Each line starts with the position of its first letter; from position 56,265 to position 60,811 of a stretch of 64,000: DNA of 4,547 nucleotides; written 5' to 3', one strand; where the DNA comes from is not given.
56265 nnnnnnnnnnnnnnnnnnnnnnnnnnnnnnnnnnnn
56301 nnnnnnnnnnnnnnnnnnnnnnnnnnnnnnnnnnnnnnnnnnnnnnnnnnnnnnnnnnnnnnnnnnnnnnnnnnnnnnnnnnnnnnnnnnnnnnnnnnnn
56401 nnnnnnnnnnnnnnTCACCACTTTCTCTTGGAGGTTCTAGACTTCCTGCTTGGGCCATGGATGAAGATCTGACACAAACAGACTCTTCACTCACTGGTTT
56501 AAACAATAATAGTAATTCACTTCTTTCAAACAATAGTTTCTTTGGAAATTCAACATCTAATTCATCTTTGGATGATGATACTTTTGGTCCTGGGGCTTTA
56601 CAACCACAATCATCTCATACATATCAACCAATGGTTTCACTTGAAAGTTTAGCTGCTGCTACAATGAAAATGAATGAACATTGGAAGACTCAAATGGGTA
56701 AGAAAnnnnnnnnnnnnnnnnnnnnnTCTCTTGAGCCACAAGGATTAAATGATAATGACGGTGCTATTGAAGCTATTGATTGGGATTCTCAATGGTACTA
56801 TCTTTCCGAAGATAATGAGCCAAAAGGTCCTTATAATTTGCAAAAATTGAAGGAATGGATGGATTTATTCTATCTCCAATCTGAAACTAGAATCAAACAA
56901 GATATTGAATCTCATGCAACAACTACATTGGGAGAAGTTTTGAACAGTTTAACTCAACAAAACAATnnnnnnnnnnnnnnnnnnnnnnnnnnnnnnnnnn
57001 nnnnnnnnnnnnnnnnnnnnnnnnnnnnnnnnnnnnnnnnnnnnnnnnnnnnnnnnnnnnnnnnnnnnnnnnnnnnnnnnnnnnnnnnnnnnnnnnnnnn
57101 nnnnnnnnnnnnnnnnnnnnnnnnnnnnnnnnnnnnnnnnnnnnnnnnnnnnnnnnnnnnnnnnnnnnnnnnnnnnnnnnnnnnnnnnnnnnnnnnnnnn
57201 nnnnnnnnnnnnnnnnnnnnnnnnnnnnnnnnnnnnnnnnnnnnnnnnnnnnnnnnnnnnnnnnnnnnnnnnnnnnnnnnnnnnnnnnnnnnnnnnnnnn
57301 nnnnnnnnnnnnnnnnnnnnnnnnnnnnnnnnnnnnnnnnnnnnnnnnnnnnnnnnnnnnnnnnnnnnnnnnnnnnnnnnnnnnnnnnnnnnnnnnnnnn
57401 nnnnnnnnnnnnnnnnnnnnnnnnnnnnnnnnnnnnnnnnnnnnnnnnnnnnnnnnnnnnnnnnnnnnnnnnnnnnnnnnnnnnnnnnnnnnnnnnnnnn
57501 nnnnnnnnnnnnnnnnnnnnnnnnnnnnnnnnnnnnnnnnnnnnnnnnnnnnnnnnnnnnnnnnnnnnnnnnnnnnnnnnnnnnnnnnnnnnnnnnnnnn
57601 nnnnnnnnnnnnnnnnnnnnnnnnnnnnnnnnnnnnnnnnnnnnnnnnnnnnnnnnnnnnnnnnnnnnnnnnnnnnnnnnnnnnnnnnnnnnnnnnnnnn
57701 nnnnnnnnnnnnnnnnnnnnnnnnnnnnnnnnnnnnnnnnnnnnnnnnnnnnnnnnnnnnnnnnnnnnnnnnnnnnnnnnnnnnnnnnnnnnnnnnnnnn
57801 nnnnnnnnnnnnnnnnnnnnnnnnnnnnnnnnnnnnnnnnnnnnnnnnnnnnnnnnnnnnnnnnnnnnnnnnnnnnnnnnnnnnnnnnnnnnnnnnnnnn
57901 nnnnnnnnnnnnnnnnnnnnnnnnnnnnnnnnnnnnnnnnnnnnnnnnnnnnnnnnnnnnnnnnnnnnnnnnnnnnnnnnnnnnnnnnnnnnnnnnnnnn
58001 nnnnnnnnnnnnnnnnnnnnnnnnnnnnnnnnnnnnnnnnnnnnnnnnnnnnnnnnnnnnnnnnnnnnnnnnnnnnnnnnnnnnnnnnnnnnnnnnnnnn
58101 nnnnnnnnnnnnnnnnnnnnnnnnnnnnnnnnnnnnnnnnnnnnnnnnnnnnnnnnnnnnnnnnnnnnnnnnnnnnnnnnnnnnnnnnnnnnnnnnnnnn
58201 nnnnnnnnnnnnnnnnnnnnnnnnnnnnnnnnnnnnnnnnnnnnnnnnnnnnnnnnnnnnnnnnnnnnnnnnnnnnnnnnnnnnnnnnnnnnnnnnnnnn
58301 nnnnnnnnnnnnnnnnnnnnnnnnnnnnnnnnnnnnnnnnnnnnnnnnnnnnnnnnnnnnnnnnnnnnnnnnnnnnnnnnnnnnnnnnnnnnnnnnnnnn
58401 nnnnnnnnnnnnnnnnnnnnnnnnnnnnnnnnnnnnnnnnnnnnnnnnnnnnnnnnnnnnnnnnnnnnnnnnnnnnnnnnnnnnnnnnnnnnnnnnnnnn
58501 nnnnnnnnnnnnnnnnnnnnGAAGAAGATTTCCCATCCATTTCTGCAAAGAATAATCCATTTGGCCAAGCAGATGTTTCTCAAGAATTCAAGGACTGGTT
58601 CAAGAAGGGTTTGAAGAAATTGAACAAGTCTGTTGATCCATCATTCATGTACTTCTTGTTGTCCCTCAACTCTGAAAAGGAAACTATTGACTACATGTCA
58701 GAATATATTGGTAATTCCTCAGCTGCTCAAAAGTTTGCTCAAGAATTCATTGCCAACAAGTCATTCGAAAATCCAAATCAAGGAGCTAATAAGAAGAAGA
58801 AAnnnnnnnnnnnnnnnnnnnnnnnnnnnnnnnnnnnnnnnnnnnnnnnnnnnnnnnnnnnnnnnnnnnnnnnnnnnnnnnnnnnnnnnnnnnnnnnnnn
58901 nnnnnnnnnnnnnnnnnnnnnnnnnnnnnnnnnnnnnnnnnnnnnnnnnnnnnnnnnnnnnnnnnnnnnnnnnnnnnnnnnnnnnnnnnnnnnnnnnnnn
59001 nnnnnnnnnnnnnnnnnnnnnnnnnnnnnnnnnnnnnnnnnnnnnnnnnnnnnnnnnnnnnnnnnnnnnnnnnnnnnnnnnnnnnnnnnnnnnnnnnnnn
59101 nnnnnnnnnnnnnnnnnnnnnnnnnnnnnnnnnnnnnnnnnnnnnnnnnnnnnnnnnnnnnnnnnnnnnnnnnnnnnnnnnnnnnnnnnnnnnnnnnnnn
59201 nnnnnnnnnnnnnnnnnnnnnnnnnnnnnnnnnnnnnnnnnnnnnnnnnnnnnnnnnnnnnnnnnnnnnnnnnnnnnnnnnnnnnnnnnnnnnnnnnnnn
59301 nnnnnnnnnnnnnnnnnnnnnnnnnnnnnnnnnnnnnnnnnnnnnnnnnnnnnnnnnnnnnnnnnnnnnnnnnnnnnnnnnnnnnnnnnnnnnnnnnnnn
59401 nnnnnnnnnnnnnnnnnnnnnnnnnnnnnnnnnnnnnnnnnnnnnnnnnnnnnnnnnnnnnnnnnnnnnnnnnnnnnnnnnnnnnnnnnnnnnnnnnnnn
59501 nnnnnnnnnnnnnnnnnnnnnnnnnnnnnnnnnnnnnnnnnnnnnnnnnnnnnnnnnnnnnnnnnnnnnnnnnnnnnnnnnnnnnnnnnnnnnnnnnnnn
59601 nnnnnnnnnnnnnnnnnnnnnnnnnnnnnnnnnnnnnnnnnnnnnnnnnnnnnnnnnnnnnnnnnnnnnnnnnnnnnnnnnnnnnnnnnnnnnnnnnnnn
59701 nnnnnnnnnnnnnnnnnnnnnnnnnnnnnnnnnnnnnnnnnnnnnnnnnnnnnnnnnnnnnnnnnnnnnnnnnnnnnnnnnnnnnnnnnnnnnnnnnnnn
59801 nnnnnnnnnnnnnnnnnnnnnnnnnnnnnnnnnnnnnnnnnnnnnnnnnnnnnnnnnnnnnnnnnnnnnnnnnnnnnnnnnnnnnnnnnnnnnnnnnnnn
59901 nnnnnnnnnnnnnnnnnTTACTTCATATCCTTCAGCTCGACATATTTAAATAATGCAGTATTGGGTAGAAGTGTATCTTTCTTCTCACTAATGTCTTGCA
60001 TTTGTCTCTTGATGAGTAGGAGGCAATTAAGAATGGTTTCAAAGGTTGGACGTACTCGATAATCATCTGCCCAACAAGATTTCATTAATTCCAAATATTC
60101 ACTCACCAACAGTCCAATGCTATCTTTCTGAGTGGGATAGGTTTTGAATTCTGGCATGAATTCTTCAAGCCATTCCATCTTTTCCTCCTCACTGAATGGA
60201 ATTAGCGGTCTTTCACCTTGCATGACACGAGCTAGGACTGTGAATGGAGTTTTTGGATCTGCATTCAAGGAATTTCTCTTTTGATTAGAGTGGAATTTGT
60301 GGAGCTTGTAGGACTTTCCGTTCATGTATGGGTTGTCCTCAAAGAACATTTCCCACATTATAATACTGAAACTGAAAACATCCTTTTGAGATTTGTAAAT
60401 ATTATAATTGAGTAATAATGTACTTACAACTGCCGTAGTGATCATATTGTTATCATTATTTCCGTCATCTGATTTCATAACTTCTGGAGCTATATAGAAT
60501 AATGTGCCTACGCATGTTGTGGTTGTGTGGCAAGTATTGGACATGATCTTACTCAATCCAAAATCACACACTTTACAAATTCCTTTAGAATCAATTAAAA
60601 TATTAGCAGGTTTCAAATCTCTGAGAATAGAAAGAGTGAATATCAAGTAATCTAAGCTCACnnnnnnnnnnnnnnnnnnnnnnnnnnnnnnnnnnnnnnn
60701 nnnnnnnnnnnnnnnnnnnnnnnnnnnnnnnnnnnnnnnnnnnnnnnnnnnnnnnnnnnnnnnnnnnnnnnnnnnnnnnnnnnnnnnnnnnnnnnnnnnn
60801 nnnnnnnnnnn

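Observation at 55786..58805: GIGYF-type translational repressor candidate with the full motif set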

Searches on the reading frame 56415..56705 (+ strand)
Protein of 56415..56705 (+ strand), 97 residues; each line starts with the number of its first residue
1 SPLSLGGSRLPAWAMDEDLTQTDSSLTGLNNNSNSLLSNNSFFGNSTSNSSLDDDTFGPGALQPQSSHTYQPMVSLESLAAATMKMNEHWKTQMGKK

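Call 65: search_solved_structures(query=A6, max_evalue=10, show_alignments=4)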
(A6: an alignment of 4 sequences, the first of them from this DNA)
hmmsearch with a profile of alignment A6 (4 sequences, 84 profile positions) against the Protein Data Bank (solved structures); distinct sequences matched with E-value up to 10: 1.
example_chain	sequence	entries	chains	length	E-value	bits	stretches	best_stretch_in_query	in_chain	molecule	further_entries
5fyw_X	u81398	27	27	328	0.69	13.6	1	35-76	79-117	TRANSCRIPTION INITIATION FACTOR IIE SUBUNIT BETA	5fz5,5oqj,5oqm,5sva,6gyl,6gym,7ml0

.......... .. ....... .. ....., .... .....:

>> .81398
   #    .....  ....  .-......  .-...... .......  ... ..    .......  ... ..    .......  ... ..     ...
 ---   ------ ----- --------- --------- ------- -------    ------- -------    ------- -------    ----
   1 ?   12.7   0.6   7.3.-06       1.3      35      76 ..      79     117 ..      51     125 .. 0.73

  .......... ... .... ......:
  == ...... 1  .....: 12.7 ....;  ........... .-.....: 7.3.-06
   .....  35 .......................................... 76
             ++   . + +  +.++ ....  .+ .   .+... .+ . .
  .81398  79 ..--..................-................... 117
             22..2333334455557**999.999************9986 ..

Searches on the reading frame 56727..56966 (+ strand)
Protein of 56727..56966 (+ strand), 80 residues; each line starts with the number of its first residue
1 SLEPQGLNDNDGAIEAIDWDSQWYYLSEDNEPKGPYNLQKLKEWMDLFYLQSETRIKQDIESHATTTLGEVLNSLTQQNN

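Call 38: predict_structure(alignment_id=A5)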
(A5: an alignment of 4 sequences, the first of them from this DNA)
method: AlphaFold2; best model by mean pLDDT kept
length: 80 residues; sequences in the alignment: 4
mean_pLDDT: 78.9   pTM: 0.65
mean pLDDT of the five models: 78.9, 78.2, 56.0, 54.1, 50.1
residues with pLDDT >= 90: 39; 70-90: 22; 50-70: 5; < 50: 14
segments of 3 or more residues with pLDDT < 50: 1-14
pLDDT, mean of each block of 10 residues (from residue 1): 37 61 91 93 93 91 89 76
secondary structure, 60 per line:
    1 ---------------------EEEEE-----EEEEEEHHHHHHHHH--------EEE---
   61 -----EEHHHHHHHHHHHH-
elements in order: E22-26 E32-37 H38-46 E55-57 H68-79

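Call 40: fold_search(model_id=the predicted structure, library=pdb)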
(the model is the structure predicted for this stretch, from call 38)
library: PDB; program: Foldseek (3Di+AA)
matches with E <= 10: 76; with E <= 0.001: 5
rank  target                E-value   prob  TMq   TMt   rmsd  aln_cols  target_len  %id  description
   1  1wh2_MODEL_1_A        4.3e-04  1.00  0.61  0.63   6.5        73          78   26  Solution structure of the GYF domain of a hypothetical protein from Arabidopsis thaliana (released 2004-11-28)
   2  3fma_D                4.6e-04  1.00  0.53  0.51   3.9        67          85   22  Crystal structure of the GYF domain of Smy2 in complex with a proline-rich peptide from BBP/ScSF1 (released 2009-12-22)
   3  3fma_C                4.9e-04  1.00  0.54  0.51   3.9        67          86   22  Crystal structure of the GYF domain of Smy2 in complex with a proline-rich peptide from BBP/ScSF1 (released 2009-12-22)
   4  7rup_A                6.0e-04  1.00  0.52  0.63   3.0        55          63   25  Structure of the human GIGYF2-TNRC6A complex (released 2022-08-24)
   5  3fma_B                6.9e-04  1.00  0.54  0.52   3.9        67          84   22  Crystal structure of the GYF domain of Smy2 in complex with a proline-rich peptide from BBP/ScSF1 (released 2009-12-22)
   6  3fma_A                1.3e-03  1.00  0.52  0.51   3.7        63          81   24  Crystal structure of the GYF domain of Smy2 in complex with a proline-rich peptide from BBP/ScSF1 (released 2009-12-22)
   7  7ruq_A                1.8e-03  1.00  0.52  0.64   3.1        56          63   25  Structure of the human GIGYF1-TNRC6C complex (released 2022-08-24)
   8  3k3v                  2.3e-03  1.00  0.54  0.55   3.7        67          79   22  Crystal structure the GYF domain of S. Cerevisiae SMY2 (released 2010-05-19)
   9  7ruq_C                2.5e-03  1.00  0.53  0.65   2.9        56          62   25  Structure of the human GIGYF1-TNRC6C complex (released 2022-08-24)
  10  7z3c_MODEL_1_A        2.4e-02  0.98  0.53  0.50   8.8        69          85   17  Solution structure of GltJ GYF domain from Myxococcus xanthus (released 2023-02-22)
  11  7vcf_Q                5.3e-02  0.99  0.54  0.31   2.8        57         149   21  Cryo-EM structure of Chlamydomonas TOC-TIC supercomplex (released 2022-11-30)
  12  7xzi_F                1.1e-01  0.99  0.53  0.27   2.8        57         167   21  Cryo-EM structure of TOC-TIC supercomplex from Chlamydomonas reinhardtii (released 2023-01-11)
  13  8z9y_E                1.7e-01  0.75  0.51  0.12  10.6       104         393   12  Cryo-EM Structure of the Arabidopsis thaliana TIC Complex (released 2024-11-27)
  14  4bws_F                5.7e-01  0.72  0.40  0.47   3.0        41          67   22  Crystal structure of the heterotrimer of PQBP1, U5-15kD and U5-52kD. (released 2014-04-30)
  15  1gyf_MODEL_1_A        5.7e-01  0.66  0.44  0.55   3.1        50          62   18  GYF DOMAIN FROM HUMAN CD2BP2 PROTEIN (released 2000-01-05)
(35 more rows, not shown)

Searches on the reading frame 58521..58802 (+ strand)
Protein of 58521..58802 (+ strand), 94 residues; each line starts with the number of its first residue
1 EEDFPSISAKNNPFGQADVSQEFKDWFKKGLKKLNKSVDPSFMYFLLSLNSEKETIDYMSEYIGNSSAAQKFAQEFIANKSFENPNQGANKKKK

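Call 26: find_homologous_proteins(query=A3, max_evalue=0.01)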
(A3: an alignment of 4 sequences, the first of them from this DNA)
Query A3 (4 sequences): 2646 candidates shared short words with the query, none scored E <= 0.01.

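Call 45: search_solved_structures(query=A3, max_evalue=10, show_alignments=3)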
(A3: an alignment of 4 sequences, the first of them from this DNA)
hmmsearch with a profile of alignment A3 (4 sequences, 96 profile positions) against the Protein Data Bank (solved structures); distinct sequences matched with E-value up to 10: 3.
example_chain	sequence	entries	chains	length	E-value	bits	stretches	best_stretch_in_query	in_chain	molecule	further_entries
6h57_A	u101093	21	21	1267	0.021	17.9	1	3-37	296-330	Probable ATP-dependent RNA helicase DHR1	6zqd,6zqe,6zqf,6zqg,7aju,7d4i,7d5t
8alz_A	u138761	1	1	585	0.35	14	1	27-80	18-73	Activating signal cointegrator 1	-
6rd4_2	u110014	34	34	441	1.4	12.1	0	27-73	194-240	Mitochondrial ATP synthase subunit ASA2 | ASA-2: Polytomella F-ATP synthase associated subunit 2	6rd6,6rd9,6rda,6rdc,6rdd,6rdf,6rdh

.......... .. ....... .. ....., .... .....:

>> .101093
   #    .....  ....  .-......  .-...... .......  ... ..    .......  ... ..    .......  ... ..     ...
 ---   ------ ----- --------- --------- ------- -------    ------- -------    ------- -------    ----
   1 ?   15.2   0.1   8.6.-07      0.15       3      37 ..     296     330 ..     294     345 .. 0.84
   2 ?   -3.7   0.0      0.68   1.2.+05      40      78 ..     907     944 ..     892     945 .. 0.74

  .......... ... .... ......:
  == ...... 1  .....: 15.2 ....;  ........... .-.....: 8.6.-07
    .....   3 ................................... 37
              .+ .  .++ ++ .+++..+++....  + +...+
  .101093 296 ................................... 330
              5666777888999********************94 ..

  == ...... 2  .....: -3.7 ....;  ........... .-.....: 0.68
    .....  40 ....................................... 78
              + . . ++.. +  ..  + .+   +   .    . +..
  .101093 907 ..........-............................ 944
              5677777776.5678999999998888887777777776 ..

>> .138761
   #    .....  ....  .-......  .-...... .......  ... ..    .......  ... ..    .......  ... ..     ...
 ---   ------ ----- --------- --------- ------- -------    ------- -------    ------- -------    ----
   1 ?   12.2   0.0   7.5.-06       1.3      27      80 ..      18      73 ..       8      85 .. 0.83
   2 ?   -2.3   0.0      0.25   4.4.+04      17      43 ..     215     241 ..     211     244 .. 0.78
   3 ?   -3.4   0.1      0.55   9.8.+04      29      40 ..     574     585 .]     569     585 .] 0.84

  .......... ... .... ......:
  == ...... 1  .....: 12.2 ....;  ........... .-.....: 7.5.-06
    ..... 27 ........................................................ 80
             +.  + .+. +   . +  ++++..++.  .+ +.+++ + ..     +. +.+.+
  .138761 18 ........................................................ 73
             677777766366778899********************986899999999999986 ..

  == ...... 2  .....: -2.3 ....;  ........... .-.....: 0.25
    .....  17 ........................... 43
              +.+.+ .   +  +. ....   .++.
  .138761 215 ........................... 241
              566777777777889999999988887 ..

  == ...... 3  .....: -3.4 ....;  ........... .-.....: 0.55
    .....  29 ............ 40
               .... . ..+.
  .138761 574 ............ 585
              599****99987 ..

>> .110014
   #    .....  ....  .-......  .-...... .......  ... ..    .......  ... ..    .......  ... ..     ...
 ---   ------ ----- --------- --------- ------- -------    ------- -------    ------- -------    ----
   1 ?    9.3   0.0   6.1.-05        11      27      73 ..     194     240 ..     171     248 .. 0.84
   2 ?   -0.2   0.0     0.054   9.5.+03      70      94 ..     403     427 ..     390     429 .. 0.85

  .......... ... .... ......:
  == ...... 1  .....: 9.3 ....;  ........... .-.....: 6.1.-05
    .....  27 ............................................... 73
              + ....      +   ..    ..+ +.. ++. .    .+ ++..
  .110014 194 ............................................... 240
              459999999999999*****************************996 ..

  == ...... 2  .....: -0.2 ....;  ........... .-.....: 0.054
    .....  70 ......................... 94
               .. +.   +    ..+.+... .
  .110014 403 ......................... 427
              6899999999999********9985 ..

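Call 69: predict_structure(alignment_id=A3)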
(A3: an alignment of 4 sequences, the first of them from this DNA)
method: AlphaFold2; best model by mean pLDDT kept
length: 94 residues; sequences in the alignment: 4
mean_pLDDT: 74.1   pTM: 0.60
mean pLDDT of the five models: 74.1, 73.8, 72.1, 71.3, 70.4
residues with pLDDT >= 90: 21; 70-90: 43; 50-70: 5; < 50: 25
segments of 3 or more residues with pLDDT < 50: 1-16, 86-94
pLDDT, mean of each block of 10 residues (from residue 1): 43 55 89 85 86 90 89 89 54 38
secondary structure, 60 per line:
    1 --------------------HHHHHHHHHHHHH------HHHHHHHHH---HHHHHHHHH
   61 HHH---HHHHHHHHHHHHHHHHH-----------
elements in order: H21-33 H40-48 H52-63 H67-83

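Call 71: fold_search(model_id=the predicted structure, library=pdb)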
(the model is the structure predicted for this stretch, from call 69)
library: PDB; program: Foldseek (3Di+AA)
matches with E <= 10: 81; with E <= 0.001: 0
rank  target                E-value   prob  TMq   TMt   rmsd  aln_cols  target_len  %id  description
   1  9vhe_E                2.1e+00  0.13  0.25  0.07   9.9        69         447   17  cryoEM structure of retron-Eco7 complex (released 2025-12-31)
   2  3kbb                  2.3e+00  0.44  0.43  0.22   4.1        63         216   10  Crystal structure of putative beta-phosphoglucomutase from Thermotoga maritima (released 2009-11-17)
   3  9vh1_D                2.3e+00  0.18  0.31  0.19   5.5        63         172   22  cryoEM structure of ptuA-ptuB complex in Retron-Eco7 anti-phage system (released 2025-12-03)
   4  6lu8_K                2.5e+00  0.20  0.40  0.39  14.8        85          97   10  Cryo-EM structure of a human pre-60S ribosomal subunit - state A (released 2020-08-26)
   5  9m0p_Li               2.5e+00  0.18  0.40  0.37  14.7        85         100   10  Cryo-EM structure of human 80S ribosome in complex with montanine (released 2026-01-14)
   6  7ls1_c2               2.5e+00  0.18  0.42  0.39  15.8        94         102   12  80S ribosome from mouse bound to eEF2 (Class II) (released 2021-11-03)
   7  2f6j_A                2.5e+00  0.12  0.28  0.17   9.5       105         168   11  Crystal structure of PHD finger-linker-bromodomain fragment of human BPTF in the H3(1-15)K4me3 bound state (released 2006-07-11)
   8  6bie_A                3.1e+00  0.06  0.24  0.24  12.8       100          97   14  MISREADING CHAPERONE-SUBSTRATE COMPLEXES FROM RANDOM NOISE (released 2018-10-17)
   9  8qoi_Li               3.3e+00  0.15  0.39  0.38  14.7        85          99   10  Structure of the human 80S ribosome at 1.9 A resolution - the molecular role of chemical modifications and ions in RN (released 2024-06-12)
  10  4cc9_B                3.5e+00  0.06  0.25  0.24  12.8        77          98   13  Crystal structure of human SAMHD1 (amino acid residues 582-626) bound to Vpx isolated from sooty mangabey and human DC (released 2013-12-11)
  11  7oyc_i1               4.0e+00  0.15  0.39  0.38   9.7        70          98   10  Cryo-EM structure of the Xenopus egg 80S ribosome (released 2022-07-20)
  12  3qzv_A                4.0e+00  0.09  0.29  0.18   9.3       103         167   11  Crystal Structure of BPTF PHD-linker-bromo in complex with histone H4K12ac peptide (released 2011-06-01)
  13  4uw9                  4.2e+00  0.15  0.37  0.19   5.3        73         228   14  The crystal structural of archaeal beta-phosphoglucomutase from hyper-thermophilic Pyrococcus sp. Strain ST 04 (released 2014-10-29)
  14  9mr4_i                4.2e+00  0.12  0.42  0.39  15.9        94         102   12  NAC: Ribosome nascent chain complex(Oxa1L) (released 2025-08-20)
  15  8a3w_i                4.7e+00  0.13  0.36  0.39   9.0        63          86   14  CRYO-EM STRUCTURE OF LEISHMANIA MAJOR 80S RIBOSOME : WILD TYPE (released 2023-12-20)
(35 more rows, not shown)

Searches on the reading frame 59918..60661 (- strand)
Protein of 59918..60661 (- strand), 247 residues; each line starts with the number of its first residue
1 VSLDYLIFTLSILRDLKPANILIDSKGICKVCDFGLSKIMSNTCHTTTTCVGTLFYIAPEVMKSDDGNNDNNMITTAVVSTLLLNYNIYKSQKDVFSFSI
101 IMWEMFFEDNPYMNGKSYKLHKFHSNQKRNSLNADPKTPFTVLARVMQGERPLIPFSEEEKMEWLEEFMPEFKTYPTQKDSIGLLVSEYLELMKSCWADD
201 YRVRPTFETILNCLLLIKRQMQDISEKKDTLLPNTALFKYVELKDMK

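Call 78: search_protein_families(library=pfam, proteins=[window:59918-60661:-], max_evalue=0.001)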
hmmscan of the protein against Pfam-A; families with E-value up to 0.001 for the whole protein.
window:59918-60661:- (247 aa): 2 families
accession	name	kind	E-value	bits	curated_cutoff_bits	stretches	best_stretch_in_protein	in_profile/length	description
PF00069.31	Pkinase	-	1.3e-24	87.5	31.7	1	12-212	120-259/263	Protein kinase domain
PF07714.23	PK_Tyr_Ser-Thr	-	1.1e-21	77.8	23.1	1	3-133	115-226/258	Protein tyrosine and serine/threonine kinase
